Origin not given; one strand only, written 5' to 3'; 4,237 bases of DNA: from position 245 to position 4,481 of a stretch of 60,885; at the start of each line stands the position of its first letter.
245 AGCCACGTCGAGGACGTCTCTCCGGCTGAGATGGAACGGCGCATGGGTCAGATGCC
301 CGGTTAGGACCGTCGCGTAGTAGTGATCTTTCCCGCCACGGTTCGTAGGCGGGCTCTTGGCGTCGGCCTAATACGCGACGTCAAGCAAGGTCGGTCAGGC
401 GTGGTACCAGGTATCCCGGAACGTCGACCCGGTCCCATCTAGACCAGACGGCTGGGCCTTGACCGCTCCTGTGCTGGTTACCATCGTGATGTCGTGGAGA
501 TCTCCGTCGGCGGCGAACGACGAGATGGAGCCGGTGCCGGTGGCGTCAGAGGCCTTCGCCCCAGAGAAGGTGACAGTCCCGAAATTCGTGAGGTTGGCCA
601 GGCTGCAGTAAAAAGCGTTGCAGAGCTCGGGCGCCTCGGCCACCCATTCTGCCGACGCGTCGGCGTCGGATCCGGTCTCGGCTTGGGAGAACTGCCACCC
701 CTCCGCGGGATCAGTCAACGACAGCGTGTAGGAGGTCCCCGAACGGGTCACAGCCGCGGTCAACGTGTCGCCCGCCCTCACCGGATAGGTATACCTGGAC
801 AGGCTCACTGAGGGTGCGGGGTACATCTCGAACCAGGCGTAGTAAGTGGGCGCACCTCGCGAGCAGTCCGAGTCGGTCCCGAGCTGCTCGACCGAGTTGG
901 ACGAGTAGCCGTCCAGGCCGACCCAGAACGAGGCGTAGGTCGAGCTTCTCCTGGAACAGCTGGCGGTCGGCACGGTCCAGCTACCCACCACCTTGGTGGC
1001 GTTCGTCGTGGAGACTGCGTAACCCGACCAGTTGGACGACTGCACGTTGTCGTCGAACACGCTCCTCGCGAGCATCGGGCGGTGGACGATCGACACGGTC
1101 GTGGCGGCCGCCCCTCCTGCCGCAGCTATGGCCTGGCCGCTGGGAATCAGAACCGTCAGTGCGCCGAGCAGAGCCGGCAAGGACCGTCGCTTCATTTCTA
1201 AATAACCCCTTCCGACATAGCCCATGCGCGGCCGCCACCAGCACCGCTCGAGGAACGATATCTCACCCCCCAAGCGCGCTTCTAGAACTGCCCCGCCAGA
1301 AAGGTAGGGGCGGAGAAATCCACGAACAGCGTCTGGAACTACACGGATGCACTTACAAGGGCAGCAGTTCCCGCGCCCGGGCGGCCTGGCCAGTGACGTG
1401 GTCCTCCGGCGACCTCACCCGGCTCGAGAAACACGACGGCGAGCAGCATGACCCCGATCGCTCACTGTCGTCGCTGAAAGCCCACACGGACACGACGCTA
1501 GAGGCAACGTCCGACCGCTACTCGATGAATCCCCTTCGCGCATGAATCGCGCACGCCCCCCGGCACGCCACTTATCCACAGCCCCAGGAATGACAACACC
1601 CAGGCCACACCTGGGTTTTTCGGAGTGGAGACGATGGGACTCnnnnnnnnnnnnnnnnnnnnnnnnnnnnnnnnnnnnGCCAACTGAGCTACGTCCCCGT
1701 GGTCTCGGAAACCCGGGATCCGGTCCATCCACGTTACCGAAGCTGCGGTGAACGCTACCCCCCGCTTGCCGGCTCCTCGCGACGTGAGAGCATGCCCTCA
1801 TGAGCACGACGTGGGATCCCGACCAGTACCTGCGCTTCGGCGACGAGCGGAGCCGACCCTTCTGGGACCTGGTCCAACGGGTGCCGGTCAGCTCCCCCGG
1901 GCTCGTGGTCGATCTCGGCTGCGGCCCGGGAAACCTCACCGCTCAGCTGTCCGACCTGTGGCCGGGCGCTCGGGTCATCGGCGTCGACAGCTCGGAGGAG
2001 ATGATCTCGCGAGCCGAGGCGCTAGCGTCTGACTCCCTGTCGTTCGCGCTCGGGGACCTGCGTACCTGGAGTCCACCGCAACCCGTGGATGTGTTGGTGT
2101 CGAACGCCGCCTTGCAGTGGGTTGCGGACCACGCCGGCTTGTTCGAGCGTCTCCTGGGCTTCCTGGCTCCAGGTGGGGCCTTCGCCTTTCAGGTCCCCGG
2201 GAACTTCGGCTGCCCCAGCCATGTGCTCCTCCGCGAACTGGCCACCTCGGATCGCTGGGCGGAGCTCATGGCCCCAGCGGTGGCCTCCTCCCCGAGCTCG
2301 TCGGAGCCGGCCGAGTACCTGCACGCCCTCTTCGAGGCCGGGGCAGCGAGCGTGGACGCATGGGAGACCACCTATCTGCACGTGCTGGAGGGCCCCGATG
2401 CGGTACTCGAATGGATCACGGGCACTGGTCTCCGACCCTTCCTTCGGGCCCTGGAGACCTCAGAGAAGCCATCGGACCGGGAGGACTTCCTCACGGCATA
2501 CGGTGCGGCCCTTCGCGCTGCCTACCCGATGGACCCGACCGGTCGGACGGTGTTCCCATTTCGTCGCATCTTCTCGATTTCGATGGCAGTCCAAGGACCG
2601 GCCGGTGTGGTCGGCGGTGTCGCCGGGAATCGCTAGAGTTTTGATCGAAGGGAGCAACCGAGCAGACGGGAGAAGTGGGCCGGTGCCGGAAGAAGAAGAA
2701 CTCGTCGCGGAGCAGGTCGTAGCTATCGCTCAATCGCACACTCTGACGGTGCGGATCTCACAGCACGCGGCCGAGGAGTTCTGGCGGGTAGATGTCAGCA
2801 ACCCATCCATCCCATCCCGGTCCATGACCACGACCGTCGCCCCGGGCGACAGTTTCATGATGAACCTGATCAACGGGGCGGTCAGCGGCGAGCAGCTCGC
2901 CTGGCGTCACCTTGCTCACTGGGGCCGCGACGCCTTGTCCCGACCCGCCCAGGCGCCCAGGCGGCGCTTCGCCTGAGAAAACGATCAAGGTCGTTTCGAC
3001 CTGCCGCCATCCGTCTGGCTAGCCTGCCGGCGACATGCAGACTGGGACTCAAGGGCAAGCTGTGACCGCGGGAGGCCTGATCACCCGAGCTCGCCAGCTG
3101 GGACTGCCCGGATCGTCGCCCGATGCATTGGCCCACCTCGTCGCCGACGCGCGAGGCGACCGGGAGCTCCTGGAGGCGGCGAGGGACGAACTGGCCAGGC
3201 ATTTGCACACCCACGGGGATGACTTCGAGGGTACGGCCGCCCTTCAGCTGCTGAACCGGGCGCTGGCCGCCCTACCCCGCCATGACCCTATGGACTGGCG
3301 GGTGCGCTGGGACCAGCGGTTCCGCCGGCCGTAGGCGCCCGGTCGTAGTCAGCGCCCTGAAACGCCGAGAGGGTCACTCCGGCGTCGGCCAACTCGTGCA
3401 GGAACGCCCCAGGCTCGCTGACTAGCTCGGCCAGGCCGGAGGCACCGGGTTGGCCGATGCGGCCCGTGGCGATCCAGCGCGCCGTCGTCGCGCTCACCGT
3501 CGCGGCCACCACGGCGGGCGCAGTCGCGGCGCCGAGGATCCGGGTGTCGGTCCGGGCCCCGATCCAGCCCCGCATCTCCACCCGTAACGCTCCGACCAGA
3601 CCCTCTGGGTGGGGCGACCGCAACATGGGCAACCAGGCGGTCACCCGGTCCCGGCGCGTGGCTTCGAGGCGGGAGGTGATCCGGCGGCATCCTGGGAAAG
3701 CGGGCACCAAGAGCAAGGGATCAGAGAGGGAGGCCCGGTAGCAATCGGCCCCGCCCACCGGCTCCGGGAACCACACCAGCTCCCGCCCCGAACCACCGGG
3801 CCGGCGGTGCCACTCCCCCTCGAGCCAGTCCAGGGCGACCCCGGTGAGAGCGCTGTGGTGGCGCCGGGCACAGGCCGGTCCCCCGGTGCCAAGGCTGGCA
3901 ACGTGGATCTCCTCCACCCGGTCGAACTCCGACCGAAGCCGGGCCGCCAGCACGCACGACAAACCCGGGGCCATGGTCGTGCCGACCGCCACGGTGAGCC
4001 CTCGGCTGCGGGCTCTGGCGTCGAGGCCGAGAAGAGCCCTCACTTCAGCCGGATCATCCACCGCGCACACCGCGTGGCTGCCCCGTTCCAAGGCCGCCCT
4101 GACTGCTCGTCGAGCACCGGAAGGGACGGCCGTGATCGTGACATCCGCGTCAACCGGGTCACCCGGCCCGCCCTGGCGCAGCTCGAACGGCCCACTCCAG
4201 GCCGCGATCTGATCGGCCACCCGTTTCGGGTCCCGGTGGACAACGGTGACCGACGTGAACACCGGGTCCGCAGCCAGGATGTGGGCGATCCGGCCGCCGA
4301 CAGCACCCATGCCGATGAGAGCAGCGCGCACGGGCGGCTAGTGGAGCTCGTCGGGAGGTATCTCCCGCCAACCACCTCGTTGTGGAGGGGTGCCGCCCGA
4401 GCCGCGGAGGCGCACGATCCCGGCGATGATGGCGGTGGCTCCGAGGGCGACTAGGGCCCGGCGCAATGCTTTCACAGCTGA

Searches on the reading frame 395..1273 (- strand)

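Call 10: search_protein_families(library=pfam, proteins=[window:395-1273:-], max_evalue=0.01)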
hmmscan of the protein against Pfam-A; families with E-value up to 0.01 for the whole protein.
window:395-1273:- (292 aa): 1 family
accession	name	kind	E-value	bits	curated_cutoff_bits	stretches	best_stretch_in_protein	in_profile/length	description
PF01828.24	Peptidase_A4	-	1.8e-34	119.4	22.3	1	80-252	1-178/206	Peptidase A4 family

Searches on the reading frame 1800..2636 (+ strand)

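Call 10: search_protein_families(library=pfam, proteins=[window:1800-2636:+], max_evalue=0.01)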
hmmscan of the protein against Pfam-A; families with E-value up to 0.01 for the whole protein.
window:1800-2636:+ (278 aa): 10 families
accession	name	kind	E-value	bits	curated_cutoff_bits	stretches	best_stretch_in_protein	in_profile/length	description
PF13649.12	Methyltransf_25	-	2.6e-16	60.5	27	1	36-126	1-97/97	Methyltransferase domain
PF13847.12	Methyltransf_31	-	1.2e-14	54.6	27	1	36-134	7-113/145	Methyltransferase domain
PF08241.18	Methyltransf_11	-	1.8e-14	54.6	21.2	1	37-130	1-95/95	Methyltransferase domain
PF13489.12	Methyltransf_23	-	6.5e-13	49.2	27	1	23-149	11-124/164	Methyltransferase domain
PF08242.18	Methyltransf_12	-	4.1e-12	47.1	30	1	37-127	1-97/98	Methyltransferase domain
PF05175.20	MTS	-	0.0001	22.5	23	1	24-102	23-105/170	Methyltransferase small domain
PF01728.25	FtsJ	-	0.00019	21.8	24.1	1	34-111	23-111/181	FtsJ-like methyltransferase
PF13679.12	Methyltransf_32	-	0.00052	20.4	27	1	34-78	27-75/143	Methyltransferase domain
PF01135.25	PCMT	-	0.0047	17.2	20.3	0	35-108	76-155/210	Protein-L-isoaspartate(D-aspartate) O-methyltransferase (PCMT)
PF02390.23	Methyltransf_4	-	0.0074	16.2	24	1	35-74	4-43/173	Putative methyltransferase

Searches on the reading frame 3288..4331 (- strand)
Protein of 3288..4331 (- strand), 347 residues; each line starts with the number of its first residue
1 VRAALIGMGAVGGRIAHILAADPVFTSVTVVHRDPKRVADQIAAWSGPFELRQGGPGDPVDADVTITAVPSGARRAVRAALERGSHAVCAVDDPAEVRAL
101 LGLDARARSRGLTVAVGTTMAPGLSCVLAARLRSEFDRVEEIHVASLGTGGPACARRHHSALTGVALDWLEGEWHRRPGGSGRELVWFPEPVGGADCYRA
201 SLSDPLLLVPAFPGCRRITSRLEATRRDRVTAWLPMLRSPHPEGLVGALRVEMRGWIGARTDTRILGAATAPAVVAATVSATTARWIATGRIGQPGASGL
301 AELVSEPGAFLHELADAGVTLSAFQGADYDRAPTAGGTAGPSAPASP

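Call 10: search_protein_families(library=pfam, proteins=[window:3288-4331:-], max_evalue=0.01)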
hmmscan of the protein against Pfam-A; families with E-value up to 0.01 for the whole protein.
window:3288-4331:- (347 aa): 1 family
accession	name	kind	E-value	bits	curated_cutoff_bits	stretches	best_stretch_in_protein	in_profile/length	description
PF03435.24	Sacchrp_dh_NADP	-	0.00014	22.6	25.1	1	5-44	3-42/129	Saccharopine dehydrogenase NADP binding domain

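Call 33: search_protein_families(library=ncbifam, proteins=[window:3288-4331:-], max_evalue=1)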
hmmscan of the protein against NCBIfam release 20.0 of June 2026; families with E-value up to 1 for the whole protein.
window:3288-4331:- (347 aa): 5 families
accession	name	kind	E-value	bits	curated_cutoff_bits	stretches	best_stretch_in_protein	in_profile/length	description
NF009825.0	PRK13302.1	equivalog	0.00039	20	253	1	2-130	8-135/271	aspartate dehydrogenase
NF005694.0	PRK07502.1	equivalog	0.044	13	409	1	2-91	8-96/310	prephenate/arogenate dehydrogenase family protein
NF007039.0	PRK09496.3-2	equivalog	0.077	11.8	293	1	1-39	1-37/446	Trk system potassium transporter TrkA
TIGR01921.1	DAP-DH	equivalog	0.088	12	180.6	1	1-125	4-126/324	diaminopimelate dehydrogenase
NF040740.1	ornith_Ord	equivalog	0.18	11.2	400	1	2-44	2-44/335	2,4-diaminopentanoate dehydrogenase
